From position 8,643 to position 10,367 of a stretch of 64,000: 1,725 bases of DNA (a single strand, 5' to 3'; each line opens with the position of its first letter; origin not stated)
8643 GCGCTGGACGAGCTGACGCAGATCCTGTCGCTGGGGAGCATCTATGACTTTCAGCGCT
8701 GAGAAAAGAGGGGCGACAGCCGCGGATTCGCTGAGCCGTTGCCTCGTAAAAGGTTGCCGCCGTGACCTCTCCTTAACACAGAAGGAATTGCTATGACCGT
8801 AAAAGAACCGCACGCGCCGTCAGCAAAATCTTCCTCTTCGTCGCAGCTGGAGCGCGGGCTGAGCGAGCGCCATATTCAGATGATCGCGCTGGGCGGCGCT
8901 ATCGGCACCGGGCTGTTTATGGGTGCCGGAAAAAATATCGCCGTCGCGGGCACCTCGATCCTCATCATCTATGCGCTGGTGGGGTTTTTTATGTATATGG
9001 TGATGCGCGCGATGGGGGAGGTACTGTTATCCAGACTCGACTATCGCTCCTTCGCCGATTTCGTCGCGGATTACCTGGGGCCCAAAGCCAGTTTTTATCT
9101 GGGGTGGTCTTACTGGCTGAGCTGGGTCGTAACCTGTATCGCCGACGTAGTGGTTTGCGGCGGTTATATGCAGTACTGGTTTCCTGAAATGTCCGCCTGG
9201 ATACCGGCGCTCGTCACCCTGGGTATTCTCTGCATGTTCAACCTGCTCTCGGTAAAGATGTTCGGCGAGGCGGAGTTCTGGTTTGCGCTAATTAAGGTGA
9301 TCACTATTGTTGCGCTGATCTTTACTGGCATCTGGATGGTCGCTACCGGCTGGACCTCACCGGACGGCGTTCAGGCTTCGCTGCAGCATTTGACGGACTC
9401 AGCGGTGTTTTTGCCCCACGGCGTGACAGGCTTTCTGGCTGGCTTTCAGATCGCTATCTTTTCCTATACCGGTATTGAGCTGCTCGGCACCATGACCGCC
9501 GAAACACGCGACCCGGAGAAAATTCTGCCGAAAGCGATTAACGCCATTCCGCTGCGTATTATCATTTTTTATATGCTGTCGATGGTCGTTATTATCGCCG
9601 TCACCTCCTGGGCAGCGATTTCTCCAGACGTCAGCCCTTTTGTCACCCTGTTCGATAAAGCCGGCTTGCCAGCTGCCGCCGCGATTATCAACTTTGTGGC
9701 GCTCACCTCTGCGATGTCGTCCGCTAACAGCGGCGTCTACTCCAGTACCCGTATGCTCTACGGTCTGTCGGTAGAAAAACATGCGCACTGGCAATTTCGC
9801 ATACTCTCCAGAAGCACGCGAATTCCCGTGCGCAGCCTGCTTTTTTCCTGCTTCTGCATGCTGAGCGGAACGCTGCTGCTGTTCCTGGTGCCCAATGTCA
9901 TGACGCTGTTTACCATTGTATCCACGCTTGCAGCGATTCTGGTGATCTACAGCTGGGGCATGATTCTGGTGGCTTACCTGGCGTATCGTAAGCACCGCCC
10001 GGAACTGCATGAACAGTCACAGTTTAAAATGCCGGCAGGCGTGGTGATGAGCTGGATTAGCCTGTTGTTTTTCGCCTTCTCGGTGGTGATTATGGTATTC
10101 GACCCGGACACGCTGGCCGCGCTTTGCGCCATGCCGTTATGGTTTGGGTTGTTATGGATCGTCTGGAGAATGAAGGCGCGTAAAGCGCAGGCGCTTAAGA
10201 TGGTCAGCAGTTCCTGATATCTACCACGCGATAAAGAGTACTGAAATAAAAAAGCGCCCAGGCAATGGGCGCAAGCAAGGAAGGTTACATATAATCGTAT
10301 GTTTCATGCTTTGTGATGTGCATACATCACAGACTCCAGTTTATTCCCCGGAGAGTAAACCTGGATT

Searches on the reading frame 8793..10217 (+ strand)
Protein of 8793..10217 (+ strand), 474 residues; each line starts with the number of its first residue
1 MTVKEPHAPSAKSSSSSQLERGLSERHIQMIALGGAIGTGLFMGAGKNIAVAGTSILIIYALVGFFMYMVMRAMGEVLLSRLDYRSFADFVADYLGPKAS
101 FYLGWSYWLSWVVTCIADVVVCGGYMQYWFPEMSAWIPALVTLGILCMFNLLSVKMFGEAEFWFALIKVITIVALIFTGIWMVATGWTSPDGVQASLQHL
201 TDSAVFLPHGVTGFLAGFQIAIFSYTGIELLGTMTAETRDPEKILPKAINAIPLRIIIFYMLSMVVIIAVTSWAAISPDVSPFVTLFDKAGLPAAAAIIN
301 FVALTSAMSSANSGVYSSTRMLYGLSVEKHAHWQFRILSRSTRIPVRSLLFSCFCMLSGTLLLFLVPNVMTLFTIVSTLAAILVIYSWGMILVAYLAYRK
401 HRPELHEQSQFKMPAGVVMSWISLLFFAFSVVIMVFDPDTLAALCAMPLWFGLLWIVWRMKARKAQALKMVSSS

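Call 3: search_protein_families(library=ncbifam, proteins=[window:8793-10217:+], max_evalue=0.01)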
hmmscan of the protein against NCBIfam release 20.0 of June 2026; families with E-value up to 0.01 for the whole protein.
window:8793-10217:+ (474 aa): 23 families
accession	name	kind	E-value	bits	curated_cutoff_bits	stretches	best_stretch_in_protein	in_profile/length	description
NF008272.0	PRK11049.1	equivalog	1.4e-188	627.7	732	1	10-467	10-466/470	D-serine/D-alanine/glycine transporter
NF007876.0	PRK10580.1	equivalog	5.2e-101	338.7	736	1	15-469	3-454/457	proline-specific permease ProY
NF047867.1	AA_transp_ThrP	exception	3e-99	333.1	850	1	15-454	4-441/461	bifunctional threonine/serine APC transporter ThrP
NF007594.0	PRK10238.1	equivalog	4.7e-99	332.3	848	1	15-469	6-454/456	aromatic amino acid transporter AroP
NF008016.0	PRK10746.1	equivalog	4.7e-98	329.2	799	1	16-446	5-433/461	amino acid permease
NF007602.0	PRK10249.1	equivalog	3.8e-97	326.1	851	1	11-464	11-458/458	phenylalanine transporter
NF011623.0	PRK15049.1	equivalog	4.6e-90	302.9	773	1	21-460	28-467/499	L-asparagine permease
TIGR01773.1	GABAperm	equivalog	2.5e-83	280.3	678.1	1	12-456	3-443/452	GABA permease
NF008484.0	PRK11387.1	equivalog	2.8e-74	250.8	716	1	12-460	5-458/471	S-methylmethionine permease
NF008094.0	PRK10836.1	subfamily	1e-68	232.3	735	1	12-430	6-434/489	amino acid permease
TIGR00913.1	2A0310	subfamily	1.5e-68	231.7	578.7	1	21-436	2-431/480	amino acid permease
NF007566.0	PRK10197.1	equivalog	4.5e-59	200.4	871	1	12-457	3-445/466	GABA permease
TIGR00909.1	2A0306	subfamily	7.5e-30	104.2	556.8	1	19-431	1-404/429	amino acid transporter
TIGR00908.1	2A0305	equivalog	1e-17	64.2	381.75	1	17-446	3-417/442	ethanolamine permease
NF053761.1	BrChAATpBcaP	equivalog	1.3e-16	60.7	690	1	12-468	13-458/460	branched-chain amino acid transporter BcaP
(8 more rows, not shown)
